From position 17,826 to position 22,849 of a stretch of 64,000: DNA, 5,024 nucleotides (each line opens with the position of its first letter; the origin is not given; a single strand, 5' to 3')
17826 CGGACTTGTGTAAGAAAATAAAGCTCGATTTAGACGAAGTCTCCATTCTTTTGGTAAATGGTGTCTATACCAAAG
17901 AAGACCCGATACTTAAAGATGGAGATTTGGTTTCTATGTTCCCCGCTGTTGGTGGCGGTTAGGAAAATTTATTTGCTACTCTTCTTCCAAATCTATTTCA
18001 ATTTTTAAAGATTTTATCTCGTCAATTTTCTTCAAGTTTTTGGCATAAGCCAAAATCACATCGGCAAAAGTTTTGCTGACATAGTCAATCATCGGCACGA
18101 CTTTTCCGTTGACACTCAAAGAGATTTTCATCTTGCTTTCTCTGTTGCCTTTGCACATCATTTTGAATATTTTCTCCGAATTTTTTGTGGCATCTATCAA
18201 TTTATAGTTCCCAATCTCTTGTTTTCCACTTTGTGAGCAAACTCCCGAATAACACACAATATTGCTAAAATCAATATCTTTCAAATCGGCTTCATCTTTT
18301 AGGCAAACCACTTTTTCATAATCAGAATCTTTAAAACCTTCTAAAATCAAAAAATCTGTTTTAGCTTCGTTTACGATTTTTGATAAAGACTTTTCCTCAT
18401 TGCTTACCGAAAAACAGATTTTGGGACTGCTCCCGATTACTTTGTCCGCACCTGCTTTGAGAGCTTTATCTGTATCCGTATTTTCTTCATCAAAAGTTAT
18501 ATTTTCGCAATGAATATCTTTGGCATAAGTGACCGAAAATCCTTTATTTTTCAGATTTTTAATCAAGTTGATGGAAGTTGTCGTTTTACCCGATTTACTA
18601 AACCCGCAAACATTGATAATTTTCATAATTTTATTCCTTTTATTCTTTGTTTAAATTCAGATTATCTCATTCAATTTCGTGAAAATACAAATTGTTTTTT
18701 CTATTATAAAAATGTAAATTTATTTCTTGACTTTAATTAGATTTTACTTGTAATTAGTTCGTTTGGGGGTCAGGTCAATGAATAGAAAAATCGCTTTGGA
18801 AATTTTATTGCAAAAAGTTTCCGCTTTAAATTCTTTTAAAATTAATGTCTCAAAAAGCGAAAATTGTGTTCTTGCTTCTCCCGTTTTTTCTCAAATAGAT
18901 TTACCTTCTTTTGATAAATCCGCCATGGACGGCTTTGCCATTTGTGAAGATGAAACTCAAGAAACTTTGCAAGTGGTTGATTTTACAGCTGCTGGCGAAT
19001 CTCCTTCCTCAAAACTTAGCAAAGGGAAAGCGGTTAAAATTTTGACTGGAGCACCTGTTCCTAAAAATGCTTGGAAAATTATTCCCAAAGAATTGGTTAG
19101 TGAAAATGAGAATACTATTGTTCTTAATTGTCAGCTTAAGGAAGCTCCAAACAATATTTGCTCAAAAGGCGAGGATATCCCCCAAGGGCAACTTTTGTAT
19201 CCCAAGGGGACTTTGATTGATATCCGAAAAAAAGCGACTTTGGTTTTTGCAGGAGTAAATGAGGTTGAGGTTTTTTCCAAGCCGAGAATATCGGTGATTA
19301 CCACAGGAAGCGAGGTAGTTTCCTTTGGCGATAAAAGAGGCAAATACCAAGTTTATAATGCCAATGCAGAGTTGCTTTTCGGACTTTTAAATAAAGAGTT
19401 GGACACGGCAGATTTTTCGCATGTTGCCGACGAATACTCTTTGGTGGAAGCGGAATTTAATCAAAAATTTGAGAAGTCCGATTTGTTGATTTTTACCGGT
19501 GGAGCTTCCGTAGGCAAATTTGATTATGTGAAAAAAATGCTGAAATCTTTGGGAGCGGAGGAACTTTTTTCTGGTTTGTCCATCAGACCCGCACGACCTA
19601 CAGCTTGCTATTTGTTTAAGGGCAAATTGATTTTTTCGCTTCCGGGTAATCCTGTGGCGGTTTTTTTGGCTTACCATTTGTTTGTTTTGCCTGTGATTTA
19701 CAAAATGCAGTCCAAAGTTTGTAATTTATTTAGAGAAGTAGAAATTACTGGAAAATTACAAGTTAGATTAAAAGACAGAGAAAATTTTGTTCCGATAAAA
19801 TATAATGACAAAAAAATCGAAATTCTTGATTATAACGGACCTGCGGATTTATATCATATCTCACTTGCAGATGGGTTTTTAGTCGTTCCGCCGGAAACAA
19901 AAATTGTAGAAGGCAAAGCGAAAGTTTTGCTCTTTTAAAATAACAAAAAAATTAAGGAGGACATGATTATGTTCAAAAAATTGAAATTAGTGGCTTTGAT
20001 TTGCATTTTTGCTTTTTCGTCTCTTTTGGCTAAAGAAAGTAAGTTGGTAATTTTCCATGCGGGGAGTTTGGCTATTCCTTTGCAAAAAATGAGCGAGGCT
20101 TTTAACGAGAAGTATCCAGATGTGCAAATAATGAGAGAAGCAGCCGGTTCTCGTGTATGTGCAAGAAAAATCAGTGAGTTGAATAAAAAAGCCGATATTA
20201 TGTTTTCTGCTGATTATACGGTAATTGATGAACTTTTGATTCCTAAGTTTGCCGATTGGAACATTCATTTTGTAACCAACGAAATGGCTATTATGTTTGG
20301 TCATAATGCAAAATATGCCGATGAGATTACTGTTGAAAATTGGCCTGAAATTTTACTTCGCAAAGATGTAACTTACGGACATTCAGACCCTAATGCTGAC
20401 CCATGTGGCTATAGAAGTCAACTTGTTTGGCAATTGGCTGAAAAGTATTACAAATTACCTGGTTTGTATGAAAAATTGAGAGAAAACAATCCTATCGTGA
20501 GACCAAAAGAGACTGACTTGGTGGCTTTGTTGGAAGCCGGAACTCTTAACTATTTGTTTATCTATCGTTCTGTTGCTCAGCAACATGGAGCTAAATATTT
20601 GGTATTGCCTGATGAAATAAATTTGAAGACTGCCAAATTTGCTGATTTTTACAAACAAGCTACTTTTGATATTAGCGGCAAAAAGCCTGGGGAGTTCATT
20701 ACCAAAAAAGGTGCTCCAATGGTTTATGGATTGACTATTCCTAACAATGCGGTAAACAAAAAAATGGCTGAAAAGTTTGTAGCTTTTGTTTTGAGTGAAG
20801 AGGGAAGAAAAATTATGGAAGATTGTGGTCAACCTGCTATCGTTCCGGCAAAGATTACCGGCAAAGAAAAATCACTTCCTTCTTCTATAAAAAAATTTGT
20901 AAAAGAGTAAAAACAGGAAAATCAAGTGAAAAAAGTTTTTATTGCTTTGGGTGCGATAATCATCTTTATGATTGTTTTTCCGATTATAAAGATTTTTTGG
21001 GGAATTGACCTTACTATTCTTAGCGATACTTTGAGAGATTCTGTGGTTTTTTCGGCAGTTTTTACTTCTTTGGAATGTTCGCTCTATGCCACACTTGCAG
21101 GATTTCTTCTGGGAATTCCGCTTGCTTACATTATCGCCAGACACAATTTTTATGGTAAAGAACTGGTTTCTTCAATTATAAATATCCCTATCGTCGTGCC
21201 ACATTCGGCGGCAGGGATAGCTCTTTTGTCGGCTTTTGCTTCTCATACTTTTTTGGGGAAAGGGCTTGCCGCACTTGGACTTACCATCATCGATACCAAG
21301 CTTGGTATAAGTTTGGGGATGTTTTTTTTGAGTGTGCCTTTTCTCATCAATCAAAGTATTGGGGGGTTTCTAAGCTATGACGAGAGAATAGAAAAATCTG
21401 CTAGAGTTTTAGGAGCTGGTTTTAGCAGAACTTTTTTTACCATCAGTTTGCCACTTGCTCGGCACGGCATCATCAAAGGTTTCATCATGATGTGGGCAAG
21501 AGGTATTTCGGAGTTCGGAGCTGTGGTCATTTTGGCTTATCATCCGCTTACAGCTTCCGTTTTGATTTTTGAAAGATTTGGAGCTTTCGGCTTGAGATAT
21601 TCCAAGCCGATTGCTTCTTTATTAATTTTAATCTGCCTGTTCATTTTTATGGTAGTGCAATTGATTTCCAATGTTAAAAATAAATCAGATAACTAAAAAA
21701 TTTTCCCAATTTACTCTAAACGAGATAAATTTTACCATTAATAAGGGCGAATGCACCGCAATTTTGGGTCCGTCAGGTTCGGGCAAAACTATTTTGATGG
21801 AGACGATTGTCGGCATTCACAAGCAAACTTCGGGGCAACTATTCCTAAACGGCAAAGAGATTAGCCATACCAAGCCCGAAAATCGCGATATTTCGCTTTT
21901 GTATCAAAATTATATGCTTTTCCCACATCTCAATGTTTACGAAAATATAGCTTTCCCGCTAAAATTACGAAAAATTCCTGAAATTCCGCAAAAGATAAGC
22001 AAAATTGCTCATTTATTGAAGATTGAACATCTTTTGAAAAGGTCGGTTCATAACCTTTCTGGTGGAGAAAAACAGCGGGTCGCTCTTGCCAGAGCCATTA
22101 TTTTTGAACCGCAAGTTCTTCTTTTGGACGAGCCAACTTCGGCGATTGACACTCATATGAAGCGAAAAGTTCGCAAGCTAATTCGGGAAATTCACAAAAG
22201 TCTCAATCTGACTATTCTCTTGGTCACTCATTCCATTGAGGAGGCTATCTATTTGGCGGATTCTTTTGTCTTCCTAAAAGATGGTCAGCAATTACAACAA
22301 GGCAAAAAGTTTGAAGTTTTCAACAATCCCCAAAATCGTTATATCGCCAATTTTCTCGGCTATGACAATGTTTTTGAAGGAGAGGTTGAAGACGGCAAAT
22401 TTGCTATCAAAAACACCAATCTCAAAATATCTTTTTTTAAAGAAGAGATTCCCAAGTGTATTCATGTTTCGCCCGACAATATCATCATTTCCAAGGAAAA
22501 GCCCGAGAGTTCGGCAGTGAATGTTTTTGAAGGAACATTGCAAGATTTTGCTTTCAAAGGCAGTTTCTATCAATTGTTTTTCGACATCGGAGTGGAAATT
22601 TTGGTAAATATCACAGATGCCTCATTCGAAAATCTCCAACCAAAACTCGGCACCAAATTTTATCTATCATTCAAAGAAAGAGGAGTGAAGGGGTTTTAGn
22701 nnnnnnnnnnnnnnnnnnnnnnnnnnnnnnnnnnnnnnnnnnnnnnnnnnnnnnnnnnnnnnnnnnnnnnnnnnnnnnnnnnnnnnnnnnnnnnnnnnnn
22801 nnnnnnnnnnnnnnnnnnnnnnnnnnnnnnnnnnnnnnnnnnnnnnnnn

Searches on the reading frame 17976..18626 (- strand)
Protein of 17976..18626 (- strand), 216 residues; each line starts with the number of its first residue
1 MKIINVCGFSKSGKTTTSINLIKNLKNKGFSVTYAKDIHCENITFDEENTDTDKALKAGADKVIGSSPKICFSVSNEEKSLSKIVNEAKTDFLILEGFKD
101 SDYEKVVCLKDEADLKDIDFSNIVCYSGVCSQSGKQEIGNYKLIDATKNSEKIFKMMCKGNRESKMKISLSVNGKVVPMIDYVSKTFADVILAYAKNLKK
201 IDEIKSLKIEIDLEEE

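Call 57: search_protein_families(library=pfam, proteins=[window:17976-18626:-], max_evalue=0.000001)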
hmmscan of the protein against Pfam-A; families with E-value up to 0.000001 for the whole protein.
window:17976-18626:- (216 aa): 1 family
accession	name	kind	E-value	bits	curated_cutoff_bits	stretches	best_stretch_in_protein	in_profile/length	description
PF03205.20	MobB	-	8.2e-20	71.5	26.6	1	3-114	1-115/133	Molybdopterin guanine dinucleotide synthesis protein B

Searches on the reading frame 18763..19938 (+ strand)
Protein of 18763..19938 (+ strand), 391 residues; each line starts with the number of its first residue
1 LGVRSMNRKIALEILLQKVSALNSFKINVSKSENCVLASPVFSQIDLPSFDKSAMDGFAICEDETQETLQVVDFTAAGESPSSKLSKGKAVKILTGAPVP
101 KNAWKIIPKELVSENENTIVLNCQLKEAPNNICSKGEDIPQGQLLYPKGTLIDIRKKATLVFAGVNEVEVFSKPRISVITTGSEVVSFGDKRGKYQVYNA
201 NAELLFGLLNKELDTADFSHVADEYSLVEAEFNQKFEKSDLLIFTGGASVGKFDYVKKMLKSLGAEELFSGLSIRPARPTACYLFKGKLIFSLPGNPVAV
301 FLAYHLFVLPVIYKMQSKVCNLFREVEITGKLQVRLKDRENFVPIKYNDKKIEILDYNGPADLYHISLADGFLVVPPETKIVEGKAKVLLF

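Call 57: search_protein_families(library=pfam, proteins=[window:18763-19938:+], max_evalue=0.000001)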
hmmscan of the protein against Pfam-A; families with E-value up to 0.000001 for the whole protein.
window:18763-19938:+ (391 aa): 2 families
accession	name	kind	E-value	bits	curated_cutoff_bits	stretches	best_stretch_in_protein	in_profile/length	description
PF03453.22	MoeA_N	-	1.4e-31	109.8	30.8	1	11-164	6-160/160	MoeA N-terminal region (domain I and II)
PF00994.29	MoCF_biosynth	-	2.8e-23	82.6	26.6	1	178-312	2-142/144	Probable molybdopterin binding domain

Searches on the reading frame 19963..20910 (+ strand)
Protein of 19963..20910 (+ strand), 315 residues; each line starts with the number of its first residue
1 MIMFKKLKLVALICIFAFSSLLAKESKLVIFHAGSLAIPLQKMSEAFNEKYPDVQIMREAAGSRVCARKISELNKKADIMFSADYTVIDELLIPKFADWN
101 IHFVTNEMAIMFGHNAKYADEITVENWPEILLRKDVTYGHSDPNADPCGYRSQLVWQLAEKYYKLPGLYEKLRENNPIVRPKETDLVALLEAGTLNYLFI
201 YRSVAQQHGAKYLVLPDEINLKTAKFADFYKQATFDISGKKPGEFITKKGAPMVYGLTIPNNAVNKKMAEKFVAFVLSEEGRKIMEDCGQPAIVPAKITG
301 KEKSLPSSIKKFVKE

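Call 57: search_protein_families(library=pfam, proteins=[window:19963-20910:+], max_evalue=0.000001)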
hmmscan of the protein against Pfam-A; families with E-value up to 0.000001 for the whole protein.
window:19963-20910:+ (315 aa): 2 families
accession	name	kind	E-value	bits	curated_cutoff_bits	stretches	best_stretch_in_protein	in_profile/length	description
PF13531.11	SBP_bac_11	-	3.4e-33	115.7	25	1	28-289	1-225/227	Bacterial extracellular solute-binding protein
PF01547.30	SBP_bac_1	-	3e-12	47.6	26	1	34-282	2-306/307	Bacterial extracellular solute-binding protein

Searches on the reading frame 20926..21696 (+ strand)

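Call 57: search_protein_families(library=pfam, proteins=[window:20926-21696:+], max_evalue=0.000001)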
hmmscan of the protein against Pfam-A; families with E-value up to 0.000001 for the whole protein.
window:20926-21696:+ (256 aa): 1 family
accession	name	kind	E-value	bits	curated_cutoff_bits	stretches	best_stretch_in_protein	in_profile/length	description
PF00528.27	BPD_transp_1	-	8.8e-09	35.8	26.4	1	63-244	1-167/184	Binding-protein-dependent transport system inner membrane component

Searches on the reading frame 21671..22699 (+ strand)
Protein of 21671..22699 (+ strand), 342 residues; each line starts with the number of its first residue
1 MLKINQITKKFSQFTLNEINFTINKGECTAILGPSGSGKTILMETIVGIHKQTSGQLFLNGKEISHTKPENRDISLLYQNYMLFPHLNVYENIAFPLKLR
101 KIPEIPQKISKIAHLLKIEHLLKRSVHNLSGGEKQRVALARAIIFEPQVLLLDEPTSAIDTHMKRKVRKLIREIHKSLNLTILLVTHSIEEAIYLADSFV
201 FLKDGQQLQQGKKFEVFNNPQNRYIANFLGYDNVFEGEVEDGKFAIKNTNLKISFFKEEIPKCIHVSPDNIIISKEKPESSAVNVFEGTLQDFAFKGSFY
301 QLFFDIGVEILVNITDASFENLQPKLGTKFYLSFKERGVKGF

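Call 57: search_protein_families(library=pfam, proteins=[window:21671-22699:+], max_evalue=0.000001)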
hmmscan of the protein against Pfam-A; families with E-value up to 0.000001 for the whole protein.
window:21671-22699:+ (342 aa): 2 families
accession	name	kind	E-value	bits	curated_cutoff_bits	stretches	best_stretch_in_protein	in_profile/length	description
PF00005.33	ABC_tran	-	6.2e-37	127.7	25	1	16-157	1-137/137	ABC transporter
PF13304.12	AAA_21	-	6.4e-10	40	27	1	81-190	201-301/304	AAA domain, putative AbiEii toxin, Type IV TA system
